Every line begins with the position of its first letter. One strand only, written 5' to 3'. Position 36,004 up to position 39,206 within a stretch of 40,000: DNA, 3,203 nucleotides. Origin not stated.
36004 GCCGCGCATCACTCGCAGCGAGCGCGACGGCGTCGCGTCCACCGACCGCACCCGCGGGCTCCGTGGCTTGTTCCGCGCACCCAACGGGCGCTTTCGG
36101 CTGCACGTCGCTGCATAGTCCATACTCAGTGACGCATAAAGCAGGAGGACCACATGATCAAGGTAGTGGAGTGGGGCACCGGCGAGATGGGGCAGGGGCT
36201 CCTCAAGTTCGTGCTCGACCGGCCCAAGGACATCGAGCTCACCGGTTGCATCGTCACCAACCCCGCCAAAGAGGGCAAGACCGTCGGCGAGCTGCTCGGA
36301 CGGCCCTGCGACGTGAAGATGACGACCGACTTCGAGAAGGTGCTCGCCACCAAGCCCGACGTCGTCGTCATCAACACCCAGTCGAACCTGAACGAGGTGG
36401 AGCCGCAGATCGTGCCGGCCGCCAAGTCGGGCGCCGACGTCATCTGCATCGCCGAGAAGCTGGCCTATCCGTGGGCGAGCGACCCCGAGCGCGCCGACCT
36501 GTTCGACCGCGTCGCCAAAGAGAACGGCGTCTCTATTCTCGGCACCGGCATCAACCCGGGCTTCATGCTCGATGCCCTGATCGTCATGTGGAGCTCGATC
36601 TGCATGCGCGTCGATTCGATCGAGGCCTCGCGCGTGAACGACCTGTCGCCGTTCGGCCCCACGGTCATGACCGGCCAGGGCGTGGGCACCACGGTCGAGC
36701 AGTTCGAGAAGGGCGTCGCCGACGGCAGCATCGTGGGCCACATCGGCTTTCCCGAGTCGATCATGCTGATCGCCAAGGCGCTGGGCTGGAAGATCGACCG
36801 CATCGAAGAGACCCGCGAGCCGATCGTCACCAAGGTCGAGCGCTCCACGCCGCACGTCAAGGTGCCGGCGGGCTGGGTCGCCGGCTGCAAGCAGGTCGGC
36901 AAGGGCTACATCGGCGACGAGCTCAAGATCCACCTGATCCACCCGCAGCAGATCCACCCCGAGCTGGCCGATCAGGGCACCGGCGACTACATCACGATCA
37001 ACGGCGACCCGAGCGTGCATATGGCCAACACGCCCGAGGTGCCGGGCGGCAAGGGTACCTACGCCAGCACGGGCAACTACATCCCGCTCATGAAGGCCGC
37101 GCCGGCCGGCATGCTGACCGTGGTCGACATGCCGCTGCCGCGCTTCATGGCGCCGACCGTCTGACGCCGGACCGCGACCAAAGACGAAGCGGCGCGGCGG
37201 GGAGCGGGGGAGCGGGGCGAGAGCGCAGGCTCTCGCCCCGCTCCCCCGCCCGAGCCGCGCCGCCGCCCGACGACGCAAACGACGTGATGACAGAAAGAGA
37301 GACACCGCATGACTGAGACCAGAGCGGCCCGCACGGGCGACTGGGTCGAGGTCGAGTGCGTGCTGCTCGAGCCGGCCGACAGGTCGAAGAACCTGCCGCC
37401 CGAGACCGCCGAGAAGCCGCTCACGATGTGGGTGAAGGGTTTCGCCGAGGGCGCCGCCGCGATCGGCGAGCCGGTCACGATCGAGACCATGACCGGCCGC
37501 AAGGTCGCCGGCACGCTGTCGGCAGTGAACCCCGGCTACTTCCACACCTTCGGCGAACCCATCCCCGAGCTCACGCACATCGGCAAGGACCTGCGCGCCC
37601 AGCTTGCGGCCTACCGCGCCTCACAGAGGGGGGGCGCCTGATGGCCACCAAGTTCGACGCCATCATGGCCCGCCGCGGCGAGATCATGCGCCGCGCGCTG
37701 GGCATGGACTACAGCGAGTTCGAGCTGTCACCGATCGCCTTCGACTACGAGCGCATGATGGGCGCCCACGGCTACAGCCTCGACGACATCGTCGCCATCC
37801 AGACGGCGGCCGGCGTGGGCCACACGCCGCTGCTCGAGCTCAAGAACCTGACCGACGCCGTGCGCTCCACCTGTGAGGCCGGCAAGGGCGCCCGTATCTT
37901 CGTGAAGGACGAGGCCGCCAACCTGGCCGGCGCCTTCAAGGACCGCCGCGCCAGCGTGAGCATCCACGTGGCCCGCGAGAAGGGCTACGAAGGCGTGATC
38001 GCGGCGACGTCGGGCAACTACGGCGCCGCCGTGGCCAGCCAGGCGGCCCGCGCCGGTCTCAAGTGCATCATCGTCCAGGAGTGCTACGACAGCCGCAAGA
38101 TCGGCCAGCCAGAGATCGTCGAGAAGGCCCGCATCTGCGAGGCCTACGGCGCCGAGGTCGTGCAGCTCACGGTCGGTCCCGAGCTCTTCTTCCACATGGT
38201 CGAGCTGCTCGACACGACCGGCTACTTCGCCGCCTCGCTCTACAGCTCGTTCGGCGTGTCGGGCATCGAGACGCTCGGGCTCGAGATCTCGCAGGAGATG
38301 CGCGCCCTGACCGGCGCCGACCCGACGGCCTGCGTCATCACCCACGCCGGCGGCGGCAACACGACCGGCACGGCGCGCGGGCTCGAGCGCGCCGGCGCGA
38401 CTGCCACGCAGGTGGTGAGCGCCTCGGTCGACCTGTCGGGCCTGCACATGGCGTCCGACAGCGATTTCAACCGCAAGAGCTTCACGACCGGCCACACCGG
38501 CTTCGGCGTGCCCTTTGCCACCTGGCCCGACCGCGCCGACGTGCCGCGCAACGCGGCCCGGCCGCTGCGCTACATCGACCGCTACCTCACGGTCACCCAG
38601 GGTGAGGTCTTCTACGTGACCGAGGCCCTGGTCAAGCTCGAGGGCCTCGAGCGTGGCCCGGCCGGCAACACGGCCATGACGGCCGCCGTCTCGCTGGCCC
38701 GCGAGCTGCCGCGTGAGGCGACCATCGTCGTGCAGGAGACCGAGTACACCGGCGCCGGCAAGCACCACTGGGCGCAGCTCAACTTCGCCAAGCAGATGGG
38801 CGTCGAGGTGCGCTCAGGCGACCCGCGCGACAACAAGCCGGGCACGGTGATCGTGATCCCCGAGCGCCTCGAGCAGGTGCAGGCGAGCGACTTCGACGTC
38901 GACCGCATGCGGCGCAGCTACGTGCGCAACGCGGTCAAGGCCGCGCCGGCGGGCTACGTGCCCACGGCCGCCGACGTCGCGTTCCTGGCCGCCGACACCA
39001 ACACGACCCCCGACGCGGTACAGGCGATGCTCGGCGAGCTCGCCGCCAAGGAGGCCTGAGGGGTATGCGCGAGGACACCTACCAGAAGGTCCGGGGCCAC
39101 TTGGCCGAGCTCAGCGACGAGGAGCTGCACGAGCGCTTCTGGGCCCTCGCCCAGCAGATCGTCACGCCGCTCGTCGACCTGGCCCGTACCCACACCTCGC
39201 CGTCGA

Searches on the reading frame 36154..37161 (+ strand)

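Call 62: search_protein_families(library=pfam, proteins=[window:36154-37161:+], max_evalue=0.001)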
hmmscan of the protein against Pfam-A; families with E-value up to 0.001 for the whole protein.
window:36154-37161:+ (336 aa): 4 families
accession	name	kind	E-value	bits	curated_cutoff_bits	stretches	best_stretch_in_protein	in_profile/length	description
PF19328.4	DAP_DH_C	-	7.6e-86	287.4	23.3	1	137-332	1-196/206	2,4-diaminopentanoate dehydrogenase C-terminal domain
PF01113.26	DapB_N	-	3.6e-05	24.3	25.6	1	4-72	3-72/124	Dihydrodipicolinate reductase, N-terminus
PF03447.22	NAD_binding_3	-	0.00012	23.2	24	1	8-104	1-93/116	Homoserine dehydrogenase, NAD binding domain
PF01408.29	GFO_IDH_MocA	-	0.00097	20.3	24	0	4-126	3-114/120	Oxidoreductase family, NAD-binding Rossmann fold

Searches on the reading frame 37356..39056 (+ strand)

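Call 62: search_protein_families(library=pfam, proteins=[window:37356-39056:+], max_evalue=0.001)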
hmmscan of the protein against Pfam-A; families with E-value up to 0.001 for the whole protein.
window:37356-39056:+ (567 aa): 1 family
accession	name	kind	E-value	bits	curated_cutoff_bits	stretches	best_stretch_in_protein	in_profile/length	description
PF00291.31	PALP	-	1e-43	150.2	35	1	153-459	4-291/295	Pyridoxal-phosphate dependent enzyme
